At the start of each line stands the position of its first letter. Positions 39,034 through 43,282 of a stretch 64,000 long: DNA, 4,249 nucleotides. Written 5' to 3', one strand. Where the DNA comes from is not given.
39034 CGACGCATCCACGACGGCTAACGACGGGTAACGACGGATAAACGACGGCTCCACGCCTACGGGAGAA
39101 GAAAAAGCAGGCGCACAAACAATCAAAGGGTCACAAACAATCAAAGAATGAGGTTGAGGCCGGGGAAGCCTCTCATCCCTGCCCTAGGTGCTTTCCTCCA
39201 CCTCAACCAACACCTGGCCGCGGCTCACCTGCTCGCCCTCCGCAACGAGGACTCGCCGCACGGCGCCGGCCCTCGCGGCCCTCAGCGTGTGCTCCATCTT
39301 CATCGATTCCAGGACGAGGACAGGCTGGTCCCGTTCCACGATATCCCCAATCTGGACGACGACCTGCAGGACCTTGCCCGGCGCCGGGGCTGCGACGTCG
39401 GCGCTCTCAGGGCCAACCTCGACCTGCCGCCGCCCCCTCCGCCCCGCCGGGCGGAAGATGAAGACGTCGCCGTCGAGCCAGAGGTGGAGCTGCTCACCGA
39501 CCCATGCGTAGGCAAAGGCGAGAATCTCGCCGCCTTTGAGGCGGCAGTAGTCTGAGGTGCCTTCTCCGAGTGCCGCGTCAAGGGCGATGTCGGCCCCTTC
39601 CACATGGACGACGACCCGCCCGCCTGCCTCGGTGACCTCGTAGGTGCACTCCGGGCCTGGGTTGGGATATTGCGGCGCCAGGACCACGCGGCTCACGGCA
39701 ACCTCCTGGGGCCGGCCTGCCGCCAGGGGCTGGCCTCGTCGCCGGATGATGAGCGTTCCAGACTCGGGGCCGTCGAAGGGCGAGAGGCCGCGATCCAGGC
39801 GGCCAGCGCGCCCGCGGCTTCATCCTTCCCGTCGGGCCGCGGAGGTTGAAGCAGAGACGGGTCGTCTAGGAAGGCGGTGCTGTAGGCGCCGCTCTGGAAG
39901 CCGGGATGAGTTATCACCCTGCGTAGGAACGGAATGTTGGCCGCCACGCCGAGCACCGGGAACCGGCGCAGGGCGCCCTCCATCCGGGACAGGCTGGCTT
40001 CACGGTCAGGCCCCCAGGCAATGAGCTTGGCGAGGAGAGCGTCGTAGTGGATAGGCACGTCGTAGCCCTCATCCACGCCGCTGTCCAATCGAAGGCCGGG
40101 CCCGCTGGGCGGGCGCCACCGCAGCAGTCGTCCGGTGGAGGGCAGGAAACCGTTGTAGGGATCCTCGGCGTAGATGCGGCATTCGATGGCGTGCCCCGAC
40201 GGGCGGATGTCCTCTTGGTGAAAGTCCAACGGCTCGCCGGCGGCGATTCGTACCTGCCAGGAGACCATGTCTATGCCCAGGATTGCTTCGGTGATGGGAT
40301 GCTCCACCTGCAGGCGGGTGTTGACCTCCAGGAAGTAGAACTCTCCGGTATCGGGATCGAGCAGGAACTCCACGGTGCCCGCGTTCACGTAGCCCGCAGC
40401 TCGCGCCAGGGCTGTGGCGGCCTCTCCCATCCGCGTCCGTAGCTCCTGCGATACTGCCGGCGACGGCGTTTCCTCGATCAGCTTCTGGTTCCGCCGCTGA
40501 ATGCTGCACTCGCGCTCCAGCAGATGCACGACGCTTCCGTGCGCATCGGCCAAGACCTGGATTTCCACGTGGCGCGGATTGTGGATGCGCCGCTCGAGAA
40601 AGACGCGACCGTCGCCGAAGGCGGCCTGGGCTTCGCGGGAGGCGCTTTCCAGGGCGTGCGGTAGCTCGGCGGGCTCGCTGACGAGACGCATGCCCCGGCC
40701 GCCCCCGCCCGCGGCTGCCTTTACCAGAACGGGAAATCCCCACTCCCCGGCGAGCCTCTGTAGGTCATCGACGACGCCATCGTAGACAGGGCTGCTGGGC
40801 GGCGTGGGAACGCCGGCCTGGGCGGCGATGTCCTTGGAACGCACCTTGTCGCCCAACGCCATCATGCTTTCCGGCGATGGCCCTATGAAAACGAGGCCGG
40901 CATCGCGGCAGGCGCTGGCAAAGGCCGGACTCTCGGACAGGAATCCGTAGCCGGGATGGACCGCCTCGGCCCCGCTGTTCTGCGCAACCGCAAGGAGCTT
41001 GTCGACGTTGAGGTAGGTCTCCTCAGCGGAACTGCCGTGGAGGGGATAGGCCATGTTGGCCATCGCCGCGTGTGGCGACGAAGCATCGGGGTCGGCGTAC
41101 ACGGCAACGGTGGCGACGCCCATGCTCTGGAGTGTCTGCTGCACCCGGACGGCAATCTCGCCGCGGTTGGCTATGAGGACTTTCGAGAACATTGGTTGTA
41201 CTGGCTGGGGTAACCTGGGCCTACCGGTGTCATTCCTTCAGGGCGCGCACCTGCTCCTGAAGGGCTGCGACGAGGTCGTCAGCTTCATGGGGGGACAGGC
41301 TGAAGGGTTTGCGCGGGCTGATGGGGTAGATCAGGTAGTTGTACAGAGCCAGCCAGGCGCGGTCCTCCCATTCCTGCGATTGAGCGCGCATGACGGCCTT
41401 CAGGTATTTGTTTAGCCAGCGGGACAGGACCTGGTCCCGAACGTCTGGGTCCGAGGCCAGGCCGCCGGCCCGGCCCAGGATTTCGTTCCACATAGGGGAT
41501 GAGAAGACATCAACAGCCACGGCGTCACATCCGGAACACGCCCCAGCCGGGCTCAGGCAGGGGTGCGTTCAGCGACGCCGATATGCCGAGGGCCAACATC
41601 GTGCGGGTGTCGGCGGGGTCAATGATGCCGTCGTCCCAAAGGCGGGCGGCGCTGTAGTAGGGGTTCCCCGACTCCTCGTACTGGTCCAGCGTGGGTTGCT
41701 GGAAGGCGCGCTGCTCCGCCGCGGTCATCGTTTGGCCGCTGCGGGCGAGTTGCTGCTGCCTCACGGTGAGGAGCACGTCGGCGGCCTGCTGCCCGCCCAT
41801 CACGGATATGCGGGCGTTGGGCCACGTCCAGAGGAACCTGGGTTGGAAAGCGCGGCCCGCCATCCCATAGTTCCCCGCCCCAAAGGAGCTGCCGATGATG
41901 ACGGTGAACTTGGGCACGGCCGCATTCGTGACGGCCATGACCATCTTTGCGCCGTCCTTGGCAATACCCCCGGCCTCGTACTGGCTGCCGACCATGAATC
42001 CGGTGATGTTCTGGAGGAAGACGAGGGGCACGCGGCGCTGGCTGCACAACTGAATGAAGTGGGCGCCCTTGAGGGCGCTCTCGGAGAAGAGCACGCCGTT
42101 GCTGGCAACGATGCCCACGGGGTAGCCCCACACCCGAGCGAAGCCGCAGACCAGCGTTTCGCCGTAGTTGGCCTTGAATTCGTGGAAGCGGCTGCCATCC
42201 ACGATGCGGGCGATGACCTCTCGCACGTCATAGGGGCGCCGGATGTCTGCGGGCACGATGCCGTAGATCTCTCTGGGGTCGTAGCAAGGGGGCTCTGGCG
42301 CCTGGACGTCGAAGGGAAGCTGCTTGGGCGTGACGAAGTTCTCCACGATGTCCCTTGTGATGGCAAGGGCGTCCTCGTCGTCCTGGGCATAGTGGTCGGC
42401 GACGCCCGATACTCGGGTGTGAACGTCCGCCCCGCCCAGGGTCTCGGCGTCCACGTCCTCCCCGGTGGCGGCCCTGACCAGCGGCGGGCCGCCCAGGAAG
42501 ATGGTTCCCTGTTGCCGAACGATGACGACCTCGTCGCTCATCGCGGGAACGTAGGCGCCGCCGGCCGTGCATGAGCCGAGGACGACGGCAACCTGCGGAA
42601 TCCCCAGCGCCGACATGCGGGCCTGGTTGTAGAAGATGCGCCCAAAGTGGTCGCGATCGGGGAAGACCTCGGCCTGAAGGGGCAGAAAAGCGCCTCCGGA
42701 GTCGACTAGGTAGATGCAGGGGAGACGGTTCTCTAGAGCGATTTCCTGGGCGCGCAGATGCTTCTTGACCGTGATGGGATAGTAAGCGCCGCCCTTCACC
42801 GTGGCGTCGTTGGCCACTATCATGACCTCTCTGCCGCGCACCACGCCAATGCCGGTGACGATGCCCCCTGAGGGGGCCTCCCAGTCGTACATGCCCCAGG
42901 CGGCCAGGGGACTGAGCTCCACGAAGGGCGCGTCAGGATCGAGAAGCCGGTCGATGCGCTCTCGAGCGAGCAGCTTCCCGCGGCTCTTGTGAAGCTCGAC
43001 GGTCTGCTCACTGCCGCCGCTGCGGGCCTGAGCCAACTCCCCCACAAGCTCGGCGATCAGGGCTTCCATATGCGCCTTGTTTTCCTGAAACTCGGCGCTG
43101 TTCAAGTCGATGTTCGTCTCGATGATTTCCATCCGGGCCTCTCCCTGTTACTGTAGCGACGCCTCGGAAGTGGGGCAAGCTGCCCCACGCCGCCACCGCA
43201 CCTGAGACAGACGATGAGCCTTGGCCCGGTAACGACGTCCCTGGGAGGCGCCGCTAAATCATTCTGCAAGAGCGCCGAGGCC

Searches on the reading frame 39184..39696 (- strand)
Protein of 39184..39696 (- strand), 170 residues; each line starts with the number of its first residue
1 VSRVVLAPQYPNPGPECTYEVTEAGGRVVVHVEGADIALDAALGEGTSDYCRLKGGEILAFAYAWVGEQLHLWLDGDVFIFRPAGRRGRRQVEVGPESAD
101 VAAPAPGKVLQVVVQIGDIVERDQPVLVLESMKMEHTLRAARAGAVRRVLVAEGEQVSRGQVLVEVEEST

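Call 10: search_protein_families(library=pfam, proteins=[window:39184-39696:-], max_evalue=0.01)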
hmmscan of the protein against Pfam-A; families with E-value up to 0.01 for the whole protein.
window:39184-39696:- (170 aa): 4 families
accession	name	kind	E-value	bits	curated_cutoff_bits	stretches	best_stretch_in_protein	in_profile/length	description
PF00364.28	Biotin_lipoyl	-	2.4e-16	59.8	22.1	1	100-165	2-72/73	Biotin-requiring enzyme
PF13533.13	Biotin_lipoyl_2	-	4.3e-08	33.2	29.8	2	143-166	8-31/32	Biotin-lipoyl like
PF13437.12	HlyD_3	-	4.5e-05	24.6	22.2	0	137-167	1-31/106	HlyD family secretion protein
PF16576.10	HlyD_D23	-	0.0027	17.5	30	0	134-167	107-140/214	Barrel-sandwich domain of CusB or HlyD membrane-fusion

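Call 12: find_encoding_contigs(protein=window:39184-39696:-, flank=3000, max_places=6)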
Protein window:39184-39696:- (170 aa): no gene with exactly this product is on record in the collection.

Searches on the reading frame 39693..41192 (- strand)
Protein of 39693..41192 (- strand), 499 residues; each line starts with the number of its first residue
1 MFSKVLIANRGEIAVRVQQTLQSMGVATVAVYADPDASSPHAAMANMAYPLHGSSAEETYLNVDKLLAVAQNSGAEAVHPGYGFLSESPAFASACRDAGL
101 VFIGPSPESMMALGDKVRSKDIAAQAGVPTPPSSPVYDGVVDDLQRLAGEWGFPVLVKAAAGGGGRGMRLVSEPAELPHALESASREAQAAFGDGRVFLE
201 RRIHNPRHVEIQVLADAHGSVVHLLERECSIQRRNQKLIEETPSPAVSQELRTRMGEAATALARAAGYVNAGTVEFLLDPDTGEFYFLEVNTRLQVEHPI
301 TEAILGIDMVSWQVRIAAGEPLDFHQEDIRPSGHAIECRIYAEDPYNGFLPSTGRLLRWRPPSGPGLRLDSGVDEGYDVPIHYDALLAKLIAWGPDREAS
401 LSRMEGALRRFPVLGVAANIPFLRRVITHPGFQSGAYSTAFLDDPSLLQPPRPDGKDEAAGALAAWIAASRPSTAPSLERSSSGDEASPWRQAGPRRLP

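Call 10: search_protein_families(library=pfam, proteins=[window:39693-41192:-], max_evalue=0.01)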
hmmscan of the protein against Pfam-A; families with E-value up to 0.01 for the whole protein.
window:39693-41192:- (499 aa): 5 families
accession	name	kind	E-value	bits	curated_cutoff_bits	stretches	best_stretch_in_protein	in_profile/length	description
PF02786.22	CPSase_L_D2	-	1.1e-73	247.7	19.8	1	115-323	1-209/211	Carbamoyl-phosphate synthase L chain, ATP binding domain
PF00289.28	Biotin_carb_N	-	4.2e-43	146.8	25.5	1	1-110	1-110/110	Biotin carboxylase, N-terminal domain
PF02785.25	Biotin_carb_C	-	1.5e-37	128.4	32.4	1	337-443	1-107/108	Biotin carboxylase C-terminal domain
PF02222.28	ATP-grasp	-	9.5e-09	35.6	27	1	123-293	3-162/179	ATP-grasp domain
PF07478.18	Dala_Dala_lig_C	-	1.2e-08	35.2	24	1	144-292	28-174/204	D-ala D-ala ligase C-terminus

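Call 15: find_encoding_contigs(protein=window:39693-41192:-, flank=6000, max_places=8)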
Protein window:39693-41192:- (499 aa): no gene with exactly this product is on record in the collection.

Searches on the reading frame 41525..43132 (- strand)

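Call 10: search_protein_families(library=pfam, proteins=[window:41525-43132:-], max_evalue=0.01)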
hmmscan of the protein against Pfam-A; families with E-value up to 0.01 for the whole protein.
window:41525-43132:- (535 aa): 3 families
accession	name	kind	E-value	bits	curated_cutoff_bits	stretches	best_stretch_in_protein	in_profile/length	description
PF01039.27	Carboxyl_trans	-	1.3e-156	522.5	22.3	1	49-525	3-483/493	Carboxyl transferase domain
PF03255.19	ACCA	-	3.8e-12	46.4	23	1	91-206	94-214/310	Acetyl co-enzyme A carboxylase carboxyltransferase-like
PF06833.16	MdcE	-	0.0092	16.2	32.7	0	363-455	23-115/196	Malonate decarboxylase gamma subunit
